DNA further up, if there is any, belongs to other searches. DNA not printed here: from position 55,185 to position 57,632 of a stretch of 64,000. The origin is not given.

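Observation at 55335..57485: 717-aa protein with a degenerate RelA/SpoT (alarmone-synthetase-like) core split by a large insert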

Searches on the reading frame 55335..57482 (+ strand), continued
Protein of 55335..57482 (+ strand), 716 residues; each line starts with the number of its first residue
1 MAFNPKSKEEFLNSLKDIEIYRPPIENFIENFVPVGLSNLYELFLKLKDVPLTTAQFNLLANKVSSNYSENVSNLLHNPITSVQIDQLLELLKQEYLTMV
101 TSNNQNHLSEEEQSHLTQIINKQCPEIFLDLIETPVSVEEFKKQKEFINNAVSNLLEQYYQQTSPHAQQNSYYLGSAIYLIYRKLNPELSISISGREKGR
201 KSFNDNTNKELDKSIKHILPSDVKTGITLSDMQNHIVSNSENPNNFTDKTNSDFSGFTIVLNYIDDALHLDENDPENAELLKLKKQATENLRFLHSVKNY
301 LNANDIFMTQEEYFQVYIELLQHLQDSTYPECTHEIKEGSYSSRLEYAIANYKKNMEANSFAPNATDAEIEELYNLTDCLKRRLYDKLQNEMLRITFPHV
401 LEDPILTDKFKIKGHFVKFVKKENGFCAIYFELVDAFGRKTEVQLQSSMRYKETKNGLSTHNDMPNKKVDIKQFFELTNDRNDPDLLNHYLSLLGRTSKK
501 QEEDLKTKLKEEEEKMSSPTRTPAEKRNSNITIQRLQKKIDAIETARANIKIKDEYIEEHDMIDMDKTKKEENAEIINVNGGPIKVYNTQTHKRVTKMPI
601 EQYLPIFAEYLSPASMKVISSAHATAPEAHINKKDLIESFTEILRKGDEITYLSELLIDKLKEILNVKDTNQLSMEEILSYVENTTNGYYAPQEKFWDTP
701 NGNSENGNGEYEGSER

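Call 18: search_protein_representatives(alignment_id=A1)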
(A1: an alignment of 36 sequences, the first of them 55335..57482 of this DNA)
Query: 36 sequences, 700 profile positions. Proteins with E-value up to 0.001 (for the whole library): 152; up to 1e-10: 112; up to 1e-30: 65. The best 150 are listed.
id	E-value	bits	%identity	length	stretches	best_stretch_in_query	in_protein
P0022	0.0e+00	1114.8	-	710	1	1-693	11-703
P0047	3.7e-197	673.4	-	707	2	1-565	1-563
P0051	8.0e-196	669.0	-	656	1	1-692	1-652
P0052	3.1e-157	541.5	-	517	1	1-489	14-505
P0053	3.0e-148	511.8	-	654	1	1-684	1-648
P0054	3.5e-145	501.6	-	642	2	1-555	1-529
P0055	8.0e-134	464.1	-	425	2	243-561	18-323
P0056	1.8e-131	456.3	-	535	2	128-558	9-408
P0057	1.0e-130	453.8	-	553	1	138-691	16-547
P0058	1.7e-128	446.5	-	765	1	1-674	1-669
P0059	1.4e-118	413.7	-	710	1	1-675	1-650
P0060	1.2e-117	410.6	-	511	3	248-561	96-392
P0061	4.8e-117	408.6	-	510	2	138-524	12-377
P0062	3.8e-115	402.3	-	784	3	58-518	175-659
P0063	1.1e-112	394.1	-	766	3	64-527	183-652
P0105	5.0e-41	157.4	-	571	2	155-558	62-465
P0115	9.8e-29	116.7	-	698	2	188-508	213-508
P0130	7.2e-20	87.4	-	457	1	132-490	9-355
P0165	3.0e-10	55.6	-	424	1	174-467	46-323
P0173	3.4e-09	52.1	-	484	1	278-467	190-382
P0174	3.5e-09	52.1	-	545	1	274-466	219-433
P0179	1.5e-08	50.0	-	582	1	306-458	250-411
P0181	1.3e-07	46.9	-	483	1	292-466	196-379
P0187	4.2e-07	45.2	-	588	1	281-462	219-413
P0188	4.3e-07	45.2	-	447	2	249-463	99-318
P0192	4.2e-06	41.9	-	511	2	307-518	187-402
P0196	1.2e-05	40.4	-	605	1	297-460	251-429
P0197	1.8e-05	39.8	-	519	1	278-468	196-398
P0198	7.6e-05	37.8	-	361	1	277-469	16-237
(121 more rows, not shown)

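Call 20: search_protein_families(library=pfam, alignment_id=A2, max_evalue=0.1)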
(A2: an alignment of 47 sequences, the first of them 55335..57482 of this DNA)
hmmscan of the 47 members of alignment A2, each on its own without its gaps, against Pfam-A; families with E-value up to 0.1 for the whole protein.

A. member 1, window:55335-57482:+ (716 aa): 3 families
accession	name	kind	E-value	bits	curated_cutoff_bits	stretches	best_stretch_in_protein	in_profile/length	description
PF10470.14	AKAP7_RIRII_bdg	-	0.032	14.7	22.7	0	274-302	2-29/57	PKA-RI-RII subunit binding domain of A-kinase anchor protein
PF12174.13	RST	-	0.04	14.3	22.7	0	598-643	7-52/67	RCD1-SRO-TAF4 (RST) plant domain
PF21354.3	STAT_linker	-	0.076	13.9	27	0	80-145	9-66/78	Signal transducer and activator of transcription, linker domain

B. families by the number of members that match (of 47 scanned): 31 families (the first 25 are shown)
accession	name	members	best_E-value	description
PF04607.23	RelA_SpoT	7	3.7e-06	Region found in RelA / SpoT proteins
PF03819.22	MazG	2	0.027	MazG nucleotide pyrophosphohydrolase domain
PF11506.14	DUF3217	1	0.00013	Protein of unknown function (DUF3217)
PF03997.17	VPS28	1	0.0034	VPS28 protein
PF18249.6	Ca_bind_SSO6904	1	0.0039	Calcium binding protein SSO6904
PF25361.1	AAA_lid_RFC1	1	0.0059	RFC1-like, AAA+ ATPase lid domain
PF01221.23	Dynein_light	1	0.0063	Dynein light chain type 1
PF05873.17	Mt_ATP-synt_D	1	0.0071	ATP synthase D chain, mitochondrial (ATP5H)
PF24309.1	IMEF_Flp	1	0.0091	IMEF cargo Flp protein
PF06014.16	YqgQ-like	1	0.017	YqgQ-like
PF24701.1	DUF7664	1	0.019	Domain of unknown function (DUF7664)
PF24999.1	LAMB4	1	0.023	Laminin subunit beta-4-like domain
PF21812.2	DUF6881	1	0.027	Domain of unknown function (DUF6881)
PF12807.12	eIF3_p135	1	0.03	Translation initiation factor eIF3 subunit 135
PF10470.14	AKAP7_RIRII_bdg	1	0.032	PKA-RI-RII subunit binding domain of A-kinase anchor protein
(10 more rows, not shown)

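Call 21: search_protein_families(library=pfam, proteins=[P0173, P0174, P0179, P0181, P0187, P0196, P0197, P0198, P0192, P0188], max_evalue=0.1)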
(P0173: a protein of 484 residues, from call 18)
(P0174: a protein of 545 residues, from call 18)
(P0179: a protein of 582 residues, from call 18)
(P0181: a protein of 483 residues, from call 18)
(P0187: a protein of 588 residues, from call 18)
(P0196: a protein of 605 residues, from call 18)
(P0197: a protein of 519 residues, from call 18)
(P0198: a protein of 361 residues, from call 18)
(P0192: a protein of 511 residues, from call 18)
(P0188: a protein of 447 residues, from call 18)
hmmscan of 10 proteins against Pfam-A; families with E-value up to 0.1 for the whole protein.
P0173 (484 aa): 1 family
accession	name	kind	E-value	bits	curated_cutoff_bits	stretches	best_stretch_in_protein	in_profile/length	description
PF06005.17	ZapB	-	0.083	13.8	31.5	0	242-292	24-70/71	Cell division protein ZapB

P0174 (545 aa): 1 family
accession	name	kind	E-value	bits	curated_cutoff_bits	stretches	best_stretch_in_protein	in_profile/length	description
PF03819.22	MazG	-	0.027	15.2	22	0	336-379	14-57/74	MazG nucleotide pyrophosphohydrolase domain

P0179 (582 aa): 1 family
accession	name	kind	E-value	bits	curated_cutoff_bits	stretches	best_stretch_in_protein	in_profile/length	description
PF01221.23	Dynein_light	-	0.0063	17.3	29.1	0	247-310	3-67/86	Dynein light chain type 1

P0181 (483 aa): 1 family
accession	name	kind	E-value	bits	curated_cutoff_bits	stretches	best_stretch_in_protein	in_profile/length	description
PF03819.22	MazG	-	0.052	14.3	22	0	279-329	11-61/74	MazG nucleotide pyrophosphohydrolase domain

P0187 (588 aa): 0 families

P0196 (605 aa): 0 families

P0197 (519 aa): 4 families
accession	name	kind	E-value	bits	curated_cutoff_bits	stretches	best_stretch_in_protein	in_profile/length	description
PF04607.23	RelA_SpoT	-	0.00038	21.1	27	0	82-177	2-76/113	Region found in RelA / SpoT proteins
PF17102.10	Stealth_CR3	-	0.045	14.1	24.2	0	142-161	7-26/49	Stealth protein CR3, conserved region 3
PF02561.19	FliS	-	0.06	14.1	26.7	0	87-154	45-111/115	Flagellar protein FliS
PF22591.2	eIF3a_PCI_TPR-like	-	0.083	12.3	27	0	288-317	186-219/390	eIF3a, PCI domain, TPR-like region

P0198 (361 aa): 0 families

P0192 (511 aa): 2 families
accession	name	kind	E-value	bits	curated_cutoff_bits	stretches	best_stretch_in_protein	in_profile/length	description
PF04607.23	RelA_SpoT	-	0.0007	20.3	27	0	304-345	62-105/113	Region found in RelA / SpoT proteins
PF25065.1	RM3_Med14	-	0.089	13.2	22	0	453-502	47-96/110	Med14 RM domain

P0188 (447 aa): 1 family
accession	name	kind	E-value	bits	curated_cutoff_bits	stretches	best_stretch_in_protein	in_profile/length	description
PF04607.23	RelA_SpoT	-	3.7e-06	27.6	27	2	76-133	1-55/113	Region found in RelA / SpoT proteins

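Call 24: find_related_loci(query=A1, collection=genome_contigs, flank=6000)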
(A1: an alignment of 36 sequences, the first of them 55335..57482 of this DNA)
Query A1 (716 aa) in genome_contigs; peptide patterns used: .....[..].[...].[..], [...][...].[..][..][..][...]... (x = any residue, [..] = any of these).
71 stretches matched a pattern; 25 encode a relative of the query (tblastn E <= 1e-3); 25 distinct loci.
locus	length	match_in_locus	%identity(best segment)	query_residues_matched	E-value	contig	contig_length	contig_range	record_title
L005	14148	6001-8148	92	1-716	0e+0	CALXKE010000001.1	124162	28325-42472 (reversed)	MAG: uncultured Clostridia bacterium isolate BRZ_GP__bin29 genome assembly, contig: BRZ_GP__NODE_178_length_124162_cov_1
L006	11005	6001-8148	85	1-716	0e+0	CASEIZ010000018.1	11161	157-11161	uncultured Eubacteriales bacterium isolate SI.B30.metabat-bins.8 genome assembly, contig: SI.B30.metabat-bins.8.fa_k141_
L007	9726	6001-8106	69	1-702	0e+0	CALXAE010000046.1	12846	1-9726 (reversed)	MAG: uncultured Clostridia bacterium isolate BRZ_DE__bin90 genome assembly, contig: BRZ_DE__NODE_6030_length_12846_cov_7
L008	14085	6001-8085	67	1-698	0e+0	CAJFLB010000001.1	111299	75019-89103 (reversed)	uncultured Clostridia bacterium isolate Chicken_24_mag_33 genome assembly, contig: MAGpy_11413_24_idba_bin_33_fascaffold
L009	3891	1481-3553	67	1-691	0e+0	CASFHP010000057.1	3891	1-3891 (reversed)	uncultured Eubacteriales bacterium isolate A107_L4_350350_idba_bin.26 genome assembly, contig: A107_L4_350350_idba_bin.2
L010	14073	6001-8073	67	1-691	0e+0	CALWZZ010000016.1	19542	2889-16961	MAG: uncultured Clostridia bacterium isolate BRZ_BI__bin48 genome assembly, contig: BRZ_BI__NODE_2768_length_19542_cov_6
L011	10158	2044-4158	63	1-709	0e+0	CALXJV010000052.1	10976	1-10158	MAG: uncultured Clostridia bacterium isolate BRZ_EH__bin43 genome assembly, contig: BRZ_EH__NODE_10978_length_10976_cov_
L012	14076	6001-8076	64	1-692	0e+0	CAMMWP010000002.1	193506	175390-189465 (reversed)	MAG: uncultured Clostridium sp. isolate ERR7167046_bin.3_MetaWRAP_v1.1_MAG genome assembly, contig: NODE_19_length_19350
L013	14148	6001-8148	90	1-716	0e+0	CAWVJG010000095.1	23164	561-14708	MAG: Bacillota bacterium isolate metabat2_XCR1_HET_6747_bwa.110 MAG genome assembly, contig: k87_119431, whole genome sh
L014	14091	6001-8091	64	1-698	0e+0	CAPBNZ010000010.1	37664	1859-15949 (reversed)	MAG TPA_asm: uncultured Clostridia bacterium isolate MGBC108358 genome assembly, contig: MGBC108358.10, whole genome sho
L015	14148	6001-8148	65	1-716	0e+0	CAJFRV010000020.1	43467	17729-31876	uncultured Clostridia bacterium isolate Chicken_20_mag_115 genome assembly, contig: MAGpy_11413_20_idba_bin_115_fascaffo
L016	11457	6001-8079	59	1-705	0e+0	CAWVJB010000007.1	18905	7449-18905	MAG: Bacillota bacterium isolate metabat2_XCR1_HOM_6739_bwa.90 MAG genome assembly, contig: k87_229073, whole genome sho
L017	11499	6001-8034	60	1-678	0e+0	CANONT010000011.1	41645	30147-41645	MAG TPA_asm: uncultured Clostridium sp. isolate SRR19759403_bin.21_metawrap_v1.3_MAG genome assembly, contig: NODE.927_l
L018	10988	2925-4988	59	1-691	0e+0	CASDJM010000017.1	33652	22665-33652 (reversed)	MAG: uncultured Clostridia bacterium isolate single-wildmice_C1238.20_1675168316 genome assembly, contig: NODE_1056_leng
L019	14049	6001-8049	56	1-683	0e+0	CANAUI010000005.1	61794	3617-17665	MAG TPA_asm: uncultured Clostridium sp. isolate SRR16350250_bin.1_metawrap_v1.3_MAG genome assembly, contig: NODE.60_len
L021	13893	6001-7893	34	1-679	7e-100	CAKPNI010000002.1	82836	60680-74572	MAG: uncultured Clostridia bacterium isolate REFINED_METABAT215_TOP10_CONTIGS_1500_ASSEMBLY_K77_MERGED__Hadza_MoBio_hadz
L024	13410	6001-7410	32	139-665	2e-49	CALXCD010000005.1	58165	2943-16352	MAG: uncultured Clostridia bacterium isolate BRZ_FH__bin15 genome assembly, contig: BRZ_FH__NODE_614_length_58165_cov_11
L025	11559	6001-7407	29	145-665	3e-47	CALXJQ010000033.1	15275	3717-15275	MAG: uncultured Clostridia bacterium isolate BRZ_BD__bin46 genome assembly, contig: BRZ_BD__NODE_2765_length_15275_cov_7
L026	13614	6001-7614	28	140-688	9e-43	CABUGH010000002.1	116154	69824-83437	MAG TPA_asm: uncultured Clostridium sp. isolate MGYG-HGUT-03977 genome assembly, contig: GUT_GENOME252578_2, whole genom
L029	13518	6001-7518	26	133-665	3e-33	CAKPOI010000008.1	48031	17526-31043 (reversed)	MAG: uncultured Clostridia bacterium isolate REFINED_METABAT215_SUBJECT_CONTIGS_1500_ASSEMBLY_K77_MERGED__Pilot_MoBio_Fi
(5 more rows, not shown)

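Call 25: search_protein_families(library=padloc, proteins=[window:55335-57482:+, P0047, P0048, P0188, P0192, P0197, P0130, P0105], max_evalue=0.1)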
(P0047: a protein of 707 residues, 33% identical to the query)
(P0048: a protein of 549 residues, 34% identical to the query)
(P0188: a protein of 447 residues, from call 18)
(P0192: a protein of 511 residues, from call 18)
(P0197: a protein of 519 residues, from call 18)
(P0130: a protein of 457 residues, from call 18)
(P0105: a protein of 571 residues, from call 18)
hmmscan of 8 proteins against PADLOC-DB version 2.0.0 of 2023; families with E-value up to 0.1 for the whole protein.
window:55335-57482:+ (716 aa): 0 families

P0047 (707 aa): 0 families

P0048 (549 aa): 0 families

P0188 (447 aa): 0 families

P0192 (511 aa): 0 families

P0197 (519 aa): 0 families

P0130 (457 aa): 1 family
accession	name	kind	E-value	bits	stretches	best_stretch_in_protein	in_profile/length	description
PDLC04511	PDC-M20A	-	0.022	12.3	1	148-181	126-159/253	-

P0105 (571 aa): 0 families

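Call 36: search_protein_families(library=phrogs, proteins=[window:55335-57482:+, P0047, P0048, P0188, P0192, P0197, P0130, P0105, P0165, P0115], max_evalue=0.01)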
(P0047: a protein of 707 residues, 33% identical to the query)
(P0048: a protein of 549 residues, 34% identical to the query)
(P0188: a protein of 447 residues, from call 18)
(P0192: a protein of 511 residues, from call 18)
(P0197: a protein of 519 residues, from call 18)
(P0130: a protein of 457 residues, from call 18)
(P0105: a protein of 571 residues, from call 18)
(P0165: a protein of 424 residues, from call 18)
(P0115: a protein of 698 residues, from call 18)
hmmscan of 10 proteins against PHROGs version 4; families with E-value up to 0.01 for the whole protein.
window:55335-57482:+ (716 aa): 0 families

P0047 (707 aa): 0 families

P0048 (549 aa): 1 family
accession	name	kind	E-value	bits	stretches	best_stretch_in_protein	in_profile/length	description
phrog_14761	-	unknown function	0.0037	18.4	0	349-388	4-43/127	-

P0188 (447 aa): 0 families

P0192 (511 aa): 0 families

P0197 (519 aa): 0 families

P0130 (457 aa): 1 family
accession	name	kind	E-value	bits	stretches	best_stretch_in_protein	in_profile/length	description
phrog_11685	-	unknown function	0.0052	17.7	0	309-356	11-54/66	-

P0105 (571 aa): 0 families

P0165 (424 aa): 0 families

P0115 (698 aa): 0 families

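Call 37: find_related_loci(query=A1, collection=viral_contigs, flank=6000)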
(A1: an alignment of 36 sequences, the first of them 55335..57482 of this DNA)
Query A1 (716 aa) in viral_contigs; peptide patterns used: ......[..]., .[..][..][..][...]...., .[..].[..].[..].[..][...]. (x = any residue, [..] = any of these).
84 stretches matched a pattern, but none encodes a relative of the query by tblastn (E <= 1e-3).

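Call 44: search_protein_families(library=pfam, proteins=[L029:4715-5911:+, L024:4762-5940:+, L026:4620-5912:+, L021:4494-5987:+, L021:1850-3277:+, L021:9744-10943:+, L025:3650-4450:+], max_evalue=0.01)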
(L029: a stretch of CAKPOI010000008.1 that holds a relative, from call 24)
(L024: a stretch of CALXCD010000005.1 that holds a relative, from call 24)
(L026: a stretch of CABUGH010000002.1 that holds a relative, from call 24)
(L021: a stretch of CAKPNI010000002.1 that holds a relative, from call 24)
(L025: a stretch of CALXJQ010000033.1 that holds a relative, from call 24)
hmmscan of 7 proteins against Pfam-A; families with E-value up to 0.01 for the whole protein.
L029:4715-5911:+ (398 aa): 0 families

L024:4762-5940:+ (392 aa): 0 families

L026:4620-5912:+ (430 aa): 0 families

L021:4494-5987:+ (497 aa): 5 families
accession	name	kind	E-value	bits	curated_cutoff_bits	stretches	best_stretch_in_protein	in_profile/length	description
PF00478.31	IMPDH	-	7e-105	351.3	25.6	1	11-490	3-345/345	IMP dehydrogenase / GMP reductase domain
PF00571.33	CBS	-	3.6e-11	43.6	24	2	110-151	12-50/57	CBS domain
PF01070.24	FMN_dh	-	7.7e-07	28.9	24.9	1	272-384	208-305/350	FMN-dependent dehydrogenase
PF01645.23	Glu_synthase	-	0.00025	20.8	20.4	1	284-382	208-305/369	Conserved region in glutamate synthase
PF03060.21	NMO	-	0.00029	20.8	28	1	296-395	147-236/331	Nitronate monooxygenase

L021:1850-3277:+ (475 aa): 14 families
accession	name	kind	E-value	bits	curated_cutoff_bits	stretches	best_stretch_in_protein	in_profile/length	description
PF00890.30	FAD_binding_2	-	6.4e-15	55.7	20.4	2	158-229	138-211/414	FAD binding domain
PF07992.20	Pyr_redox_2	-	3e-14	53.5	26.1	1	9-50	1-40/291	Pyridine nucleotide-disulphide oxidoreductase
PF01266.30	DAO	-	1.1e-08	35.5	27.9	1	10-43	1-32/353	FAD dependent oxidoreductase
PF03486.20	HI0933_like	-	1.8e-08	34.6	50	1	10-59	2-48/244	HI0933-like protein Rossmann domain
PF12831.13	FAD_oxidored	-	9.4e-08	32.2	27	1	119-222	53-147/416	FAD dependent oxidoreductase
PF21688.3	FAD-depend_C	-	9.5e-08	32.9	27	1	269-421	36-195/197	FAD-dependent protein, C-terminal domain-like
PF13738.12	Pyr_redox_3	-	5.9e-07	29.5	30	1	12-45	1-33/305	Pyridine nucleotide-disulphide oxidoreductase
PF01946.23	Thi4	-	1.2e-06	28.4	26.2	1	5-42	14-50/235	Thi4 family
PF01134.28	GIDA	-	2.3e-06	27.3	22.1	0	169-234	102-165/391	Glucose inhibited division protein A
PF05834.18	Lycopene_cycl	-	1e-05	25.3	23.4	1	10-45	1-36/380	Lycopene cyclase protein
PF13454.12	NAD_binding_9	-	8.4e-05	23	21.8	1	12-43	1-34/155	FAD-NAD(P)-binding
PF13450.12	NAD_binding_8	-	0.00011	22.8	21.9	1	13-43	1-29/68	NAD(P)-binding Rossmann-like domain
PF01494.25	FAD_binding_3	-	0.0017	18.1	22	0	8-30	1-23/349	FAD binding domain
PF05127.21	NAT10_TcmA_helicase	-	0.0065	16.8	22.7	0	26-76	82-132/176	RNA cytidine acetyltransferase NAT10/TcmA, helicase domain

L021:9744-10943:+ (399 aa): 1 family
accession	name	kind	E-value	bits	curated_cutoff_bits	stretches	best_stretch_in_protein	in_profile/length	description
PF01704.24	UDPGP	-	1.3e-40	139.9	22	1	42-374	7-338/413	UTP--glucose-1-phosphate uridylyltransferase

L025:3650-4450:+ (266 aa): 1 family
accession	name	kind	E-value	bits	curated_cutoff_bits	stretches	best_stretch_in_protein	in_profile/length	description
PF04018.18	VCA0040-like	-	5.9e-40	137.8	26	1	13-239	1-231/246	Undecaprenyl phosphate translocase-like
